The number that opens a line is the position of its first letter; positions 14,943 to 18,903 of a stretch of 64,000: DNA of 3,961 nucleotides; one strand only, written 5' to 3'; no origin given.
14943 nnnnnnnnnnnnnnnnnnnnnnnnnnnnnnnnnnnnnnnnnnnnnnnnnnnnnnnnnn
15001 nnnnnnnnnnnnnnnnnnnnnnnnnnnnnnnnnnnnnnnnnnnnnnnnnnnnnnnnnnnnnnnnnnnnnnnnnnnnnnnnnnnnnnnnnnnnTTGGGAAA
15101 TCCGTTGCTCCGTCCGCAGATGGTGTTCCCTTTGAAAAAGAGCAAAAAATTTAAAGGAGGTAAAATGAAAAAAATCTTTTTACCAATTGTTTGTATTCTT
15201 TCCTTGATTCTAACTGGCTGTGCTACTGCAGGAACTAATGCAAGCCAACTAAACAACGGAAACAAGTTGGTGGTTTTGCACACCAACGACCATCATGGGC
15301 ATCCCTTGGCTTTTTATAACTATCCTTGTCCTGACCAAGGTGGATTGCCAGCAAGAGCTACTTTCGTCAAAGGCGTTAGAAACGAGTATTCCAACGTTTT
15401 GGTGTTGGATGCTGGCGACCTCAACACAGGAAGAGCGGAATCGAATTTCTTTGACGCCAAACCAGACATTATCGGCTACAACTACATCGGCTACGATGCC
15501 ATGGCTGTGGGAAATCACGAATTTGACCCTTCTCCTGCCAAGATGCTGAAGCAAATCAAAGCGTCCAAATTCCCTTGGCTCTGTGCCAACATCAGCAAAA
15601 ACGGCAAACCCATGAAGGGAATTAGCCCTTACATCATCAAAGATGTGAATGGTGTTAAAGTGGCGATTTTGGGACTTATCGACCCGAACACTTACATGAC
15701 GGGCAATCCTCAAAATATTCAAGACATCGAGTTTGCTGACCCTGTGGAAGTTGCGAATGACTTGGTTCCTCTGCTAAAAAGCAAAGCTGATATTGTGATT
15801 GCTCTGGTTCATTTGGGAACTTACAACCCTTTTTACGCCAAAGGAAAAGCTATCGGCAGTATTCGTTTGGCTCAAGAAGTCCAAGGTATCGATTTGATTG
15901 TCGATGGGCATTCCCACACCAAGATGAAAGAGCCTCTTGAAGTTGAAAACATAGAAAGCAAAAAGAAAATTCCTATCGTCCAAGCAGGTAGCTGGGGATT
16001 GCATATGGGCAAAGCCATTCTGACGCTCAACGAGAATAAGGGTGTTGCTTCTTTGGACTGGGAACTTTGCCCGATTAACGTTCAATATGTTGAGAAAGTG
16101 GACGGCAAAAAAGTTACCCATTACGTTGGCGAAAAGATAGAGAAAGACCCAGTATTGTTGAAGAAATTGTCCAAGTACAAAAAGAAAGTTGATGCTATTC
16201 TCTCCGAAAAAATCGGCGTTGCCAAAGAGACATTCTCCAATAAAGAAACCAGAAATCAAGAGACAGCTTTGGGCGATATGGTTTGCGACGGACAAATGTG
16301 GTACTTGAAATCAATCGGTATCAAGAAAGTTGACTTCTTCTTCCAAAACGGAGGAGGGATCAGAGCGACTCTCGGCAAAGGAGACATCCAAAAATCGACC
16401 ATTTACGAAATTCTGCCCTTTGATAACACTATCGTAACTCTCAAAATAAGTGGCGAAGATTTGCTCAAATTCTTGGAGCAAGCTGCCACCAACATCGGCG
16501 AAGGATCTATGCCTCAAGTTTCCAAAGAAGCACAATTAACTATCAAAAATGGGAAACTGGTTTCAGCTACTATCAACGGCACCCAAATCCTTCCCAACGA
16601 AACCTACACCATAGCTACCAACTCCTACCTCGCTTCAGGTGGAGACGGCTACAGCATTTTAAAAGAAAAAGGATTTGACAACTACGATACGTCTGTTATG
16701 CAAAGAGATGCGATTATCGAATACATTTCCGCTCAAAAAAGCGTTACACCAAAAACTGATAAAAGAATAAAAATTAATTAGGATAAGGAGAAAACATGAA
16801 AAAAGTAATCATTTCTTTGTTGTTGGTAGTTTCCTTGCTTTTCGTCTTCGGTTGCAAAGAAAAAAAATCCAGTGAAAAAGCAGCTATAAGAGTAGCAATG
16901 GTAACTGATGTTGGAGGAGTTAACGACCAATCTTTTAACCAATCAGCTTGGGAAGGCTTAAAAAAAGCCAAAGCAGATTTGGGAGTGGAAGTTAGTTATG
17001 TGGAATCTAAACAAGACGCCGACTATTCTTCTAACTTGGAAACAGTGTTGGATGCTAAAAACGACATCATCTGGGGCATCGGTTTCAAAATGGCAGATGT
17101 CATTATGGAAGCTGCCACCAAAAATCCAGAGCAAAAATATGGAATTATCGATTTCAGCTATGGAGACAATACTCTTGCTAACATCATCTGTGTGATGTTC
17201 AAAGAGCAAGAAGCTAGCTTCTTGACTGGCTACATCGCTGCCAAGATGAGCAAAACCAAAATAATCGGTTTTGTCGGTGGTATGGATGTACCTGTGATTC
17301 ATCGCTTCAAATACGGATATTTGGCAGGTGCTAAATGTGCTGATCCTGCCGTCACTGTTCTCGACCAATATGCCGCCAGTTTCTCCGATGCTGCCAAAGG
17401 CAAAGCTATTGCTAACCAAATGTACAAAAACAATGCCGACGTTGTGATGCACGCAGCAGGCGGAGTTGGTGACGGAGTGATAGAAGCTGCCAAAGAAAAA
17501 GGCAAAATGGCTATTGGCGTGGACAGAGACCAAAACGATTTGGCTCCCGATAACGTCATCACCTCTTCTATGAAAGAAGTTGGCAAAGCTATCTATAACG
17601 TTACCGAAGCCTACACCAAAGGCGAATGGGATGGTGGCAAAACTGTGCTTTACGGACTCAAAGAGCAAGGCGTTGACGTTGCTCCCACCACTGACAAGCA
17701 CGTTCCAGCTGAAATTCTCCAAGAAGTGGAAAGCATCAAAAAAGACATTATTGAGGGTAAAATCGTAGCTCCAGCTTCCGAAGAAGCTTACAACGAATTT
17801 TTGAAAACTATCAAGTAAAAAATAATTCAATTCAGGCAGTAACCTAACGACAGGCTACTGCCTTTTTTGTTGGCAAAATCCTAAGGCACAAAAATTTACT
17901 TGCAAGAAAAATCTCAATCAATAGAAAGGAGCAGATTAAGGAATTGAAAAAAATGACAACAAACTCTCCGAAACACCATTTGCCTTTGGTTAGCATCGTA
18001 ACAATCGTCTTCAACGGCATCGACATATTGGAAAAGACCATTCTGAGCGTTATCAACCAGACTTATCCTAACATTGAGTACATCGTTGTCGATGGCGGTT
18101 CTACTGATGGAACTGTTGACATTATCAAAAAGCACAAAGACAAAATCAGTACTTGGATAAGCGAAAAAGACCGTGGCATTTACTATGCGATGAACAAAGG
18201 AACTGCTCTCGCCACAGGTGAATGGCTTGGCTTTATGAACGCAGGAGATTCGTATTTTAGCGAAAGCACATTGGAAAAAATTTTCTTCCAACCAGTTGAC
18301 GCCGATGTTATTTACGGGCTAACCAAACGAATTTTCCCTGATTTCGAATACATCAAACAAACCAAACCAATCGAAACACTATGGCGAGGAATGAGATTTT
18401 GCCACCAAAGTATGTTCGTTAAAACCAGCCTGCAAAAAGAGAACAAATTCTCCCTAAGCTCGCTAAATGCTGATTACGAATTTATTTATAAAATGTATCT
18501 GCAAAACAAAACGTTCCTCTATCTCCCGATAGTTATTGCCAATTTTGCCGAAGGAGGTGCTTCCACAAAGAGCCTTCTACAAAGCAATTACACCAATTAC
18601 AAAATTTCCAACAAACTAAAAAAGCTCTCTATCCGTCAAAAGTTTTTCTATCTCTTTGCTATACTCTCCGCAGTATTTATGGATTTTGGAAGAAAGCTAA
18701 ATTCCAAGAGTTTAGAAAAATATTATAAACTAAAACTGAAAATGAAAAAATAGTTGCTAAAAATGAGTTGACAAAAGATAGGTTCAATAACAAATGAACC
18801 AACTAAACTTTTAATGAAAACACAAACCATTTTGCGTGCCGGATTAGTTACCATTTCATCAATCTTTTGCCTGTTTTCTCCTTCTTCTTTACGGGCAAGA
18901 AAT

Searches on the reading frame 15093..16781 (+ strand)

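Call 43: search_protein_families(library=pfam, proteins=[window:15093-16781:+])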
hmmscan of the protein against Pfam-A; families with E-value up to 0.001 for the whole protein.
window:15093-16781:+ (562 aa): 2 families
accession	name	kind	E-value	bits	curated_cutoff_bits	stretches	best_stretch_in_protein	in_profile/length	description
PF02872.23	5_nucleotid_C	-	4.7e-32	111.7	23.6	1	374-525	2-158/158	5'-nucleotidase, C-terminal domain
PF00149.33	Metallophos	-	5.9e-14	53.4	21.5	1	60-276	2-190/191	Calcineurin-like phosphoesterase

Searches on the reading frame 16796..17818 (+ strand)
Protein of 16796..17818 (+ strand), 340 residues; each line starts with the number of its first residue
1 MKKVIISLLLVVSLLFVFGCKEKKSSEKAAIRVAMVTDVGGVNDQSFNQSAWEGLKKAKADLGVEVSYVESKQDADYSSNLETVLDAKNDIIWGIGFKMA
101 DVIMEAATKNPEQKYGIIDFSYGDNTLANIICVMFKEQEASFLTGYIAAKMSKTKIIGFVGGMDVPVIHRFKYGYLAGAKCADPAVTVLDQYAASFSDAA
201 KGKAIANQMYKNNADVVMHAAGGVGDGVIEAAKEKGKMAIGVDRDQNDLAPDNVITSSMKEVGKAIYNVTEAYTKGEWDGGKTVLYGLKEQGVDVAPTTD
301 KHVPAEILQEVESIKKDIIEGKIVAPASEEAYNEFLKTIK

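Call 43: search_protein_families(library=pfam, proteins=[window:16796-17818:+])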
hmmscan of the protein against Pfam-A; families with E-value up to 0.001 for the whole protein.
window:16796-17818:+ (340 aa): 1 family
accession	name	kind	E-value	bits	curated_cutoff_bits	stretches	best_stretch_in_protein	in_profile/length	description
PF02608.20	Bmp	-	2.3e-87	293.2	24.1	1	32-328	2-300/301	ABC transporter substrate-binding protein PnrA-like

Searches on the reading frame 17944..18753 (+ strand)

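Call 43: search_protein_families(library=pfam, proteins=[window:17944-18753:+])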
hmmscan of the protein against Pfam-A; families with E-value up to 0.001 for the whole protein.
window:17944-18753:+ (269 aa): 2 families
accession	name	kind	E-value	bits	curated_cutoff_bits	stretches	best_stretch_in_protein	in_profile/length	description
PF00535.33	Glycos_transf_2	-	8e-25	88.2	23.3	1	17-151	1-132/168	Glycosyl transferase family 2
PF10111.15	Glyco_tranf_2_2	-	8.5e-07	29.2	27.3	1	29-115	15-104/276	Glycosyltransferase like family 2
